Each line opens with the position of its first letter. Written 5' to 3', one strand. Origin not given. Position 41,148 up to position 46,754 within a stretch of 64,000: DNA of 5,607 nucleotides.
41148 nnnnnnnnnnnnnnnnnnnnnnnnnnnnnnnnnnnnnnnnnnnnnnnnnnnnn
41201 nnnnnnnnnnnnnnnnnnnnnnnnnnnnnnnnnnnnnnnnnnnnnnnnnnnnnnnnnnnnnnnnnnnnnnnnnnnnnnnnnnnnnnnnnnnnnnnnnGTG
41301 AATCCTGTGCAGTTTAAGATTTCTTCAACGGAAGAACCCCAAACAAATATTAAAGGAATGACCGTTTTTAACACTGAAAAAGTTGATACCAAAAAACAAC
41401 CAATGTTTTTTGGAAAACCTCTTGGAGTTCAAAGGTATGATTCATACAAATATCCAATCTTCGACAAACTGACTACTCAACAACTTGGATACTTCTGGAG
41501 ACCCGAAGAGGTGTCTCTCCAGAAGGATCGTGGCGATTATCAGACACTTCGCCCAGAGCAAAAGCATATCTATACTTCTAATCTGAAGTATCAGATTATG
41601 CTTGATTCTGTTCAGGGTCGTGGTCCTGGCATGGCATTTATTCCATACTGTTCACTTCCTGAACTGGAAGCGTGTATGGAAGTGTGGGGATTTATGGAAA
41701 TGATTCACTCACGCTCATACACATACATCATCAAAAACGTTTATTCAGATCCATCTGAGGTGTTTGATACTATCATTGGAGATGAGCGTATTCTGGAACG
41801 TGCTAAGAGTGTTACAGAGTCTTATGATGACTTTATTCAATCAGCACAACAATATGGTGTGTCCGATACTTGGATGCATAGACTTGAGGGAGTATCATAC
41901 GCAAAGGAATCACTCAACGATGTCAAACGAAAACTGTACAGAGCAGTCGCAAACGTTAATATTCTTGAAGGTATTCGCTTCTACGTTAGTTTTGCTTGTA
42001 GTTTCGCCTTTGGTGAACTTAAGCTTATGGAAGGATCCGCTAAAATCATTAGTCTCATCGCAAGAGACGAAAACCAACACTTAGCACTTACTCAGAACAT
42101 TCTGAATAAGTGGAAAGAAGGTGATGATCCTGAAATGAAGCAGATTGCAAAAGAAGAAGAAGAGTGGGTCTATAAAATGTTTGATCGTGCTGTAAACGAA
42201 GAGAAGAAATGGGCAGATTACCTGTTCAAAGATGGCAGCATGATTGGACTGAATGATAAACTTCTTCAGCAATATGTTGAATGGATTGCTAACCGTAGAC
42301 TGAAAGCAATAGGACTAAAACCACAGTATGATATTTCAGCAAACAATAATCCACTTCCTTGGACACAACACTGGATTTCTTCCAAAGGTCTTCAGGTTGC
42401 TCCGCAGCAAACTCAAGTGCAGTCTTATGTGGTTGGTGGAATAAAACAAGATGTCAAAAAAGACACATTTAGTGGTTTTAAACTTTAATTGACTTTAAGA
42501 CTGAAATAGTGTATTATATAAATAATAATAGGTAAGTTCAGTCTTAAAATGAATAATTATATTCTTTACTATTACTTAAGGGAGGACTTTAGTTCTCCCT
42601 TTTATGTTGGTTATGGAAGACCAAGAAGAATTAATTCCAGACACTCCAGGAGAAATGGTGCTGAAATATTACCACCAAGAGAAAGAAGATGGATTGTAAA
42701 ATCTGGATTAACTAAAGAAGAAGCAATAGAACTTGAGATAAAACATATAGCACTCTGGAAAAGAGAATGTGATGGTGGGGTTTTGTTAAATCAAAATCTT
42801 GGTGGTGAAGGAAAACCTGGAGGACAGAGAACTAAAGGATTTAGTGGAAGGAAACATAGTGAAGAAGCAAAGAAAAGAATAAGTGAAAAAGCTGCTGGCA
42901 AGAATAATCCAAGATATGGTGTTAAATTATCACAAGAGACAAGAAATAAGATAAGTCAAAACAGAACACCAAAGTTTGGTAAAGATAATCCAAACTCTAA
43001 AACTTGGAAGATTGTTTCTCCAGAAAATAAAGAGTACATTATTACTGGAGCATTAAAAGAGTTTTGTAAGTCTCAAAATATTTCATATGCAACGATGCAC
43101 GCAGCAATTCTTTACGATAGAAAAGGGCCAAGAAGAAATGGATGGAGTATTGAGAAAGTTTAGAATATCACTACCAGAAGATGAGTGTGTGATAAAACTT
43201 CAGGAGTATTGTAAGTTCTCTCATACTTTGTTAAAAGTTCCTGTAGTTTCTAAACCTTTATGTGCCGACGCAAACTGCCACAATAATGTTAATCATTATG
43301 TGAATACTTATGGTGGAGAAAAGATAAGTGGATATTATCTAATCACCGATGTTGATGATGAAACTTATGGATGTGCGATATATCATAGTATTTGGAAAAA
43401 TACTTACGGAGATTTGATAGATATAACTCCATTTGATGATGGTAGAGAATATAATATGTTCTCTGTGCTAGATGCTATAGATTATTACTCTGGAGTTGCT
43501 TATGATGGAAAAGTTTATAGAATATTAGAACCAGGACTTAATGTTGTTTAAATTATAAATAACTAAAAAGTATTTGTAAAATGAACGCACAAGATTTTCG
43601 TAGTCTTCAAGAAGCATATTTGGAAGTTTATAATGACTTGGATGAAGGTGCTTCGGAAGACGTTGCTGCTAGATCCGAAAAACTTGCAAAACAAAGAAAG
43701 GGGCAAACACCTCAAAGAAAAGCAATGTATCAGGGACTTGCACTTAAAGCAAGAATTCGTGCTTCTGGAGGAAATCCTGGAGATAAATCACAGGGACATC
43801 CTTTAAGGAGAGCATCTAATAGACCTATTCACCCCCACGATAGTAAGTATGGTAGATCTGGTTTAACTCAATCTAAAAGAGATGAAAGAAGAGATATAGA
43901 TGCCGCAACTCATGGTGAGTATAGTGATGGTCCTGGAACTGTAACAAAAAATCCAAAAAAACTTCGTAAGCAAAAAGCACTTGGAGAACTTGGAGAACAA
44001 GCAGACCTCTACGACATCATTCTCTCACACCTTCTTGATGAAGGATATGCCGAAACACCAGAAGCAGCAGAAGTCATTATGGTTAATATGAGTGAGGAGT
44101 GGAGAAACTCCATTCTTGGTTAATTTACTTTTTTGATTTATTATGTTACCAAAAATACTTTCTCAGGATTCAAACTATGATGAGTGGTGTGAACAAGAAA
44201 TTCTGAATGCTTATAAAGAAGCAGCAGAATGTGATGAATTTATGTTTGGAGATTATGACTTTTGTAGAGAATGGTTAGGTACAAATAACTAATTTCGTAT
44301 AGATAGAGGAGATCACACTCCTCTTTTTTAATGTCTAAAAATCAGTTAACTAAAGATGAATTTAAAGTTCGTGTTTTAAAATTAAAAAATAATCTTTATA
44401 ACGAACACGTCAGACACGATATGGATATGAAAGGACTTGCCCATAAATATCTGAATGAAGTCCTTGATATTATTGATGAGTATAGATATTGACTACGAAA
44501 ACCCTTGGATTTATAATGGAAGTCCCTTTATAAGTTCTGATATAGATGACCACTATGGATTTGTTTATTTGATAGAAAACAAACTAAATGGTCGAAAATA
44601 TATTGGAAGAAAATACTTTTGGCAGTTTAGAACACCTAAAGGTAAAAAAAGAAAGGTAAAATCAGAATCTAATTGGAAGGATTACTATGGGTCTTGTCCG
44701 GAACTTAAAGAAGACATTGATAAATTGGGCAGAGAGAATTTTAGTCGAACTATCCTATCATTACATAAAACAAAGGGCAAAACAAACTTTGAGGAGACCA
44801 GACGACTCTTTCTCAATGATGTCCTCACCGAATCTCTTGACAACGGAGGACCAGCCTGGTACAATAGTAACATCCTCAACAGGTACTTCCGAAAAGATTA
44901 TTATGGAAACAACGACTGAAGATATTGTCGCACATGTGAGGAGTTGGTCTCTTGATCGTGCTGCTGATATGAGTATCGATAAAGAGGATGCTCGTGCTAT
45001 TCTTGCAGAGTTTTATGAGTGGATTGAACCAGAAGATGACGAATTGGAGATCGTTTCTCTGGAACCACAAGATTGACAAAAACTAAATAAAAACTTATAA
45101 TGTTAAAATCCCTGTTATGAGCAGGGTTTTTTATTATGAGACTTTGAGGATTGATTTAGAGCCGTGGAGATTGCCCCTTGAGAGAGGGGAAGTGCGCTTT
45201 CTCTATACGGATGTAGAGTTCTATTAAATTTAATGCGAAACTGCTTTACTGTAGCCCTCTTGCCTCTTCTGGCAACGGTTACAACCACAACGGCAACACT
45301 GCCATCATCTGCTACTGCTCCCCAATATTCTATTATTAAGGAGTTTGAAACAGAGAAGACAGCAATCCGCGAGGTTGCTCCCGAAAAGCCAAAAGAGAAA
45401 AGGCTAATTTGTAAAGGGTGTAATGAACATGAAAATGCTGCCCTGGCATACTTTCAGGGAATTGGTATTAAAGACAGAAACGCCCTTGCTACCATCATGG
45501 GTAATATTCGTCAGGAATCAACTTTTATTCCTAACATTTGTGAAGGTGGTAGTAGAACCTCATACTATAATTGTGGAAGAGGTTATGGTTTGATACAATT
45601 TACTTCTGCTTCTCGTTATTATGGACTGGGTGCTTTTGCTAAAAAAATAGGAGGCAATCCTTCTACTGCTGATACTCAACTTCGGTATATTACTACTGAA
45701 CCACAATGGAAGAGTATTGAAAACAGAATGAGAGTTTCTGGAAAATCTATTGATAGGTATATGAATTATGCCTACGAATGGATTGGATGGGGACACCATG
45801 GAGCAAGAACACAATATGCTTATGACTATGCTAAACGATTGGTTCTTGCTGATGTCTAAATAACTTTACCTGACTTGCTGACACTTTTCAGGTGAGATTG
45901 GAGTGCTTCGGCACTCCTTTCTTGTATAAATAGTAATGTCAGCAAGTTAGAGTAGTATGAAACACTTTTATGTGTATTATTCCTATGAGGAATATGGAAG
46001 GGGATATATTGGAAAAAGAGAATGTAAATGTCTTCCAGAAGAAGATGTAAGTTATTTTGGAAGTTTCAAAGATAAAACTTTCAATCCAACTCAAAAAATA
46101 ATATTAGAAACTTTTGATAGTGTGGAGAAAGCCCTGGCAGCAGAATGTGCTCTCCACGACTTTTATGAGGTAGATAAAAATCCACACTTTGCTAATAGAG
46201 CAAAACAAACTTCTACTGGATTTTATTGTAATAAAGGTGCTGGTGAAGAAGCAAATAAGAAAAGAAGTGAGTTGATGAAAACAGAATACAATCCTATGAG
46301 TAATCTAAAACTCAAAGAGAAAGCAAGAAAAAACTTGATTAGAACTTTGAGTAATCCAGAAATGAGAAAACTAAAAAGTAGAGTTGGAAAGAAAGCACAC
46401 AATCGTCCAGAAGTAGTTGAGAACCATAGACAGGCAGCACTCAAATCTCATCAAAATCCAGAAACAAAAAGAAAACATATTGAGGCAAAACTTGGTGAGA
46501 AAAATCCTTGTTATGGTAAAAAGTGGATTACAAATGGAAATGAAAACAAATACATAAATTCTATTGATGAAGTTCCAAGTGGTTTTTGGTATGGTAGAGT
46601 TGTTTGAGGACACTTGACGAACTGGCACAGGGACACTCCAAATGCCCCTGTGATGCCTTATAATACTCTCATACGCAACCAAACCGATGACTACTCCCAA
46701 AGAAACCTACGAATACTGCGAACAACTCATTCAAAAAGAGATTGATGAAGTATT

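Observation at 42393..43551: nrdB carries Gln at an essential Glu, beside an endonuclease and a candidate Gln-to-Glu deamidase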

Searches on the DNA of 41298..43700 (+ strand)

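Call 4: search_dna_similar(query=window:41298-43700:+, collection=phages, mode=near, max_rows=30)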
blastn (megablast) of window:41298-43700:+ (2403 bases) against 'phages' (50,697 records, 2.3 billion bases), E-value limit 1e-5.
Records with a match: 25; places in all: 25; records where one place covers at least 80% of the query: 0.
Best place of each record, by identity: 80-90% 1; 60-80% 24.
By first word of the organism name: Synechococcus 21; Cyanophage 2; Prochlorococcus 2.
By host as written in the record: Synechococcus sp. 7; Synechococcus sp. MW02 4; Synechococcus sp. WH 7803 3; Synechococcus sp. SynWH7803 2; Synechococcus sp. WH6501 2; Synechococcus sp. KCZYC6 2; Prochlorococcus sp. MED4 2; Synechococcus sp. LTWRED 1; and 2 more.
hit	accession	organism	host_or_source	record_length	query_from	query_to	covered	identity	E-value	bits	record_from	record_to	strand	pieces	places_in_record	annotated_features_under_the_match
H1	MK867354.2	Synechococcus phage S-SCSM1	Synechococcus sp. WH 7803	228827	1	1160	48%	79.3%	0e+0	791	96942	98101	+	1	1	ribonucleotide-diphosphate reductase subunit beta | ribonucleotide-diphosphate reductase subunit alpha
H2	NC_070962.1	Synechococcus phage S-SCSM1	Synechococcus sp. WH 7803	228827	1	1160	48%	79.3%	0e+0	791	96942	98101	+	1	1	ribonucleotide reductase class Ia beta subunit | ribonucleotide reductase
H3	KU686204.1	Synechococcus phage S-CAM9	Synechococcus sp.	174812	51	1187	47%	77.0%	2e-178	632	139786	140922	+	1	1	ribonucleotide reductase of class Ia (aerobic) beta subunit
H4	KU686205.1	Synechococcus phage S-CAM9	Synechococcus sp.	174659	51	1187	47%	77.0%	2e-178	632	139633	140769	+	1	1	ribonucleotide reductase of class Ia (aerobic) beta subunit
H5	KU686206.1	Synechococcus phage S-CAM9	Synechococcus sp.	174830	51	1187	47%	77.0%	2e-178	632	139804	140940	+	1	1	ribonucleotide reductase of class Ia (aerobic) beta subunit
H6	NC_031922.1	Synechococcus phage S-CAM9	Synechococcus sp.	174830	51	1187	47%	77.0%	2e-178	632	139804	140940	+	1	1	ribonucleoside diphosphate reductase small subunit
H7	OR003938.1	Synechococcus phage DSL-LC03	Synechococcus sp.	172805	44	1169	47%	75.9%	9e-157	560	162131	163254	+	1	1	ribonucleoside diphosphate reductase small subunit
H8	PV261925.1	Synechococcus phage RB11-B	Synechococcus sp. MW02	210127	94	1172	45%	79.0%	0e+0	725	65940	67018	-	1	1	ribonucleotide reductase class Ia beta subunit | hypothetical protein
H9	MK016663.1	Synechococcus phage S-H68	Synechococcus sp. LTWRED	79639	94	1172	45%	79.0%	0e+0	719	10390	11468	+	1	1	ribonucleotide reductase of class Ia (aerobic), beta subunit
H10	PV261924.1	Synechococcus phage RN05-S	Synechococcus sp. MW02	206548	94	1172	45%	78.8%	0e+0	713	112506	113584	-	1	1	ribonucleotide reductase class Ia beta subunit | hypothetical protein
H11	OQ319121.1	Synechococcus phage S-BM3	Synechococcus sp. WH 7803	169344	55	1163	46%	76.7%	7e-168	597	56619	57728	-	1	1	ribonucleotide reductase A subunit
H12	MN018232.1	Synechococcus phage S-B43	Synechococcus sp. MW02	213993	94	1172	45%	78.8%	0e+0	708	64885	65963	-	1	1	ribonucleotide reductase class Ia beta subunit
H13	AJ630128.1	Synechococcus phage S-PM2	Synechococcus sp. SynWH7803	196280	51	1157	46%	73.3%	1e-101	377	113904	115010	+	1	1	NrdB: ribonucleotide reductase A subunit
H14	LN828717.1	Synechococcus phage S-PM2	-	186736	51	1157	46%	73.3%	1e-101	377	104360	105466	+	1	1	NrdB: ribonucleotide reductase A subunit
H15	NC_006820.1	Synechococcus phage S-PM2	Synechococcus sp. SynWH7803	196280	51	1157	46%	73.3%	1e-101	377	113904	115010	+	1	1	NrdB: ribonucleoside diphosphate reductase small subunit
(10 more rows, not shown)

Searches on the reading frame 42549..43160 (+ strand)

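Call 3: search_protein_families(library=pfam, proteins=[window:42549-43160:+], max_evalue=0.1)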
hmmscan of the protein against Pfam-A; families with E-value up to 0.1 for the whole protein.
window:42549-43160:+ (204 aa): 1 family
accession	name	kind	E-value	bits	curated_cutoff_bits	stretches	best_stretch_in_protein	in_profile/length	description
PF07460.16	NUMOD3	-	6.4e-13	48.8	20.4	1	100-136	1-37/37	NUMOD3 motif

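Call 79: search_protein_families(library=phrogs, proteins=[window:42549-43160:+], max_evalue=0.001)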
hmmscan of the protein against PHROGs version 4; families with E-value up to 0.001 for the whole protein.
window:42549-43160:+ (204 aa): 4 families
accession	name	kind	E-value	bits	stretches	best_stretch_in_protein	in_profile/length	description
phrog_314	-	DNA, RNA and nucleotide metabolism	1.2e-17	65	1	47-201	230-387/574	homing endonuclease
phrog_15526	-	unknown function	3.1e-14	54.3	1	1-131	1-120/168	-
phrog_10829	-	unknown function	4.4e-08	34.3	1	5-123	3-115/165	-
phrog_655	-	DNA, RNA and nucleotide metabolism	0.00083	20.3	0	101-191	119-192/343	homing endonuclease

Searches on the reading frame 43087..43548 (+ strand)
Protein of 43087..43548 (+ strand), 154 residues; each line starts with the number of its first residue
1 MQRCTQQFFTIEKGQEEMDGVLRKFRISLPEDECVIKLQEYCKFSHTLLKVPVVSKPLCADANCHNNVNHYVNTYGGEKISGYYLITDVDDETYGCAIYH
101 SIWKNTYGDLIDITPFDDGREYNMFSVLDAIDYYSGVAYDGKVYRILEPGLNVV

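Call 3: search_protein_families(library=pfam, proteins=[window:43087-43548:+], max_evalue=0.1)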
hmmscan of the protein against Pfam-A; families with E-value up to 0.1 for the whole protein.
window:43087-43548:+ (154 aa): 0 families

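Call 6: search_dna_similar(query=window:43087-43548:+, collection=phages, mode=protein, max_rows=40, max_evalue=0.001)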
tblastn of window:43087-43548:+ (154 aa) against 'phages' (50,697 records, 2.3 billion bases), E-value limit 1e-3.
No match.

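Call 9: find_related_loci(query=window:43138-43548:+, collection=viral_contigs, flank=5000)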
Query window:43138-43548:+ (137 aa) in viral_contigs; peptide patterns used: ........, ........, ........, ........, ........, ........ (x = any residue, [..] = any of these).
113 stretches matched a pattern; 101 encode a relative of the query (tblastn E <= 1e-3); the best 80 are kept; 80 distinct loci.
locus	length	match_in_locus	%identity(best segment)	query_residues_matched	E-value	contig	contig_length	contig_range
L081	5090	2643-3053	100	1-137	4e-91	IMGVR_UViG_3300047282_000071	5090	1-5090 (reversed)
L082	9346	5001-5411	95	1-137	7e-87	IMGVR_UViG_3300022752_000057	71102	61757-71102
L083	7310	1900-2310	91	1-137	1e-86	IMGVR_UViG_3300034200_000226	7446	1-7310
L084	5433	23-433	94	1-137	2e-86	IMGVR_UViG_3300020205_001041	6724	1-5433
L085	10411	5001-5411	93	1-137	2e-86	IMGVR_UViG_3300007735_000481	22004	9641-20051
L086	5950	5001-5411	93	1-137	4e-86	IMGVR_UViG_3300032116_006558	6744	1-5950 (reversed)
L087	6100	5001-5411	93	1-137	4e-86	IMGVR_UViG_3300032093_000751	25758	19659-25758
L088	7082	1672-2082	92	1-137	5e-86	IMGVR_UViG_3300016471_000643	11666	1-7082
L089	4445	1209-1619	93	1-137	4e-86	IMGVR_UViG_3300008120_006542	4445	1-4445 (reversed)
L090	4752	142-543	95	1-134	7e-85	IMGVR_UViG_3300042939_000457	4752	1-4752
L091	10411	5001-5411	91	1-137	7e-84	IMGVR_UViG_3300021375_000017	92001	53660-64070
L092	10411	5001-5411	91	1-137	7e-84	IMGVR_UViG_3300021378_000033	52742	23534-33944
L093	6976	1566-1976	91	1-137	1e-83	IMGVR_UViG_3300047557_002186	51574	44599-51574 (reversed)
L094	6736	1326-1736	89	1-137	3e-83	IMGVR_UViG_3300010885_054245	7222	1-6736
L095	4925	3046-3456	88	1-137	9e-83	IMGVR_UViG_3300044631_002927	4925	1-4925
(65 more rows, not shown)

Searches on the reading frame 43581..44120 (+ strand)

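Call 3: search_protein_families(library=pfam, proteins=[window:43581-44120:+], max_evalue=0.1)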
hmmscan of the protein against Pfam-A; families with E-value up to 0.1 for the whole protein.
window:43581-44120:+ (180 aa): 0 families

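Call 79: search_protein_families(library=phrogs, proteins=[window:43581-44120:+], max_evalue=0.001)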
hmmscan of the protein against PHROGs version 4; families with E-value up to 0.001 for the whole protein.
window:43581-44120:+ (180 aa): 2 families
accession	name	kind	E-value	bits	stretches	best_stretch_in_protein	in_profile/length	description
phrog_3708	-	unknown function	9.6e-07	29.5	1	126-179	321-374/499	-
phrog_22522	-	unknown function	3.7e-05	24.5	1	126-179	87-140/265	-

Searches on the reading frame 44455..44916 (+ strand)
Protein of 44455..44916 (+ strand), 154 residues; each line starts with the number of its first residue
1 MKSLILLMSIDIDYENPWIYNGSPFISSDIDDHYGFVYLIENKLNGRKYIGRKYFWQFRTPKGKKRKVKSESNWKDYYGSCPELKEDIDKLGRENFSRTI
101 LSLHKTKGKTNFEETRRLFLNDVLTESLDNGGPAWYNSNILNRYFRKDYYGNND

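Call 3: search_protein_families(library=pfam, proteins=[window:44455-44916:+], max_evalue=0.1)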
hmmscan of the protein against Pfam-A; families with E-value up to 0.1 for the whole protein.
window:44455-44916:+ (154 aa): 1 family
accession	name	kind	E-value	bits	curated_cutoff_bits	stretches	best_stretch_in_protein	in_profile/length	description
PF19835.5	SegE_GIY-YIG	-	1.7e-53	180.5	25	1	18-140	1-123/123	Putative endonuclease segE, GIY-YIG domain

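Call 79: search_protein_families(library=phrogs, proteins=[window:44455-44916:+], max_evalue=0.001)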
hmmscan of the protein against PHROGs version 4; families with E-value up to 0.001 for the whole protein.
window:44455-44916:+ (154 aa): 4 families
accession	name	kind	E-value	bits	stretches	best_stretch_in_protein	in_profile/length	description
phrog_447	-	other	1.5e-65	220.6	1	11-152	3-144/148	NAD synthetase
phrog_314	-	DNA, RNA and nucleotide metabolism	2.8e-13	50.7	1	22-107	166-239/574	homing endonuclease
phrog_7363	-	DNA, RNA and nucleotide metabolism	9.1e-13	49.2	1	27-127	12-115/356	homing endonuclease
phrog_7168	-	DNA, RNA and nucleotide metabolism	4.7e-07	30.5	1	34-107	1-68/284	homing endonuclease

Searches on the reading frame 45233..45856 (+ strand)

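Call 79: search_protein_families(library=phrogs, proteins=[window:45233-45856:+], max_evalue=0.001)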
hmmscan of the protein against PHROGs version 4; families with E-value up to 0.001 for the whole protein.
window:45233-45856:+ (208 aa): 5 families
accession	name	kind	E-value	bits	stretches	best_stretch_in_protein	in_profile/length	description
phrog_512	-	unknown function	1.4e-64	218.4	1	23-205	17-198/199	-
phrog_8949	-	unknown function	1.8e-10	41.9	1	72-160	341-421/557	-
phrog_11037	-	unknown function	5.2e-06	26.9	1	69-157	20-101/365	-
phrog_23764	-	unknown function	5.3e-05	24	1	177-203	1-27/30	-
phrog_9570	-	tail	0.00046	20.2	1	26-162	450-564/689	tail length tape measure protein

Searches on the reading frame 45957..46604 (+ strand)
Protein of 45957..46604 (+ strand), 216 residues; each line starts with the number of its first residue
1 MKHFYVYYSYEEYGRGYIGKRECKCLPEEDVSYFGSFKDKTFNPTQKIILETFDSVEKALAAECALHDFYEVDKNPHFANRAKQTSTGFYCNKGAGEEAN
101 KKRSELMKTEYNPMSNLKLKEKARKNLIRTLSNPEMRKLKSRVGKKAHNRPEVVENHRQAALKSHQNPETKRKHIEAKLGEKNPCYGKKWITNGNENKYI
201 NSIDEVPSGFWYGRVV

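Call 3: search_protein_families(library=pfam, proteins=[window:45957-46604:+], max_evalue=0.1)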
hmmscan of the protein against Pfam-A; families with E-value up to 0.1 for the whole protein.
window:45957-46604:+ (216 aa): 2 families
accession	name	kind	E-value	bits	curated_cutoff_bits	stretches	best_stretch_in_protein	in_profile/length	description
PF07460.16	NUMOD3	-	0.0017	18.7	20.4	1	168-189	6-27/37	NUMOD3 motif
PF07793.16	DUF1631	-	0.045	12.6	33.7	1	98-212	562-670/741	Protein of unknown function (DUF1631)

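Call 79: search_protein_families(library=phrogs, proteins=[window:45957-46604:+], max_evalue=0.001)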
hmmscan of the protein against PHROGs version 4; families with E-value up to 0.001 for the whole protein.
window:45957-46604:+ (216 aa): 2 families
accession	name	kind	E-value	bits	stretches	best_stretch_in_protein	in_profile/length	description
phrog_314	-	DNA, RNA and nucleotide metabolism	1.3e-11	45.2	1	1-194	176-389/574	homing endonuclease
phrog_24910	-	unknown function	5.1e-09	37.1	1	55-110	4-62/169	-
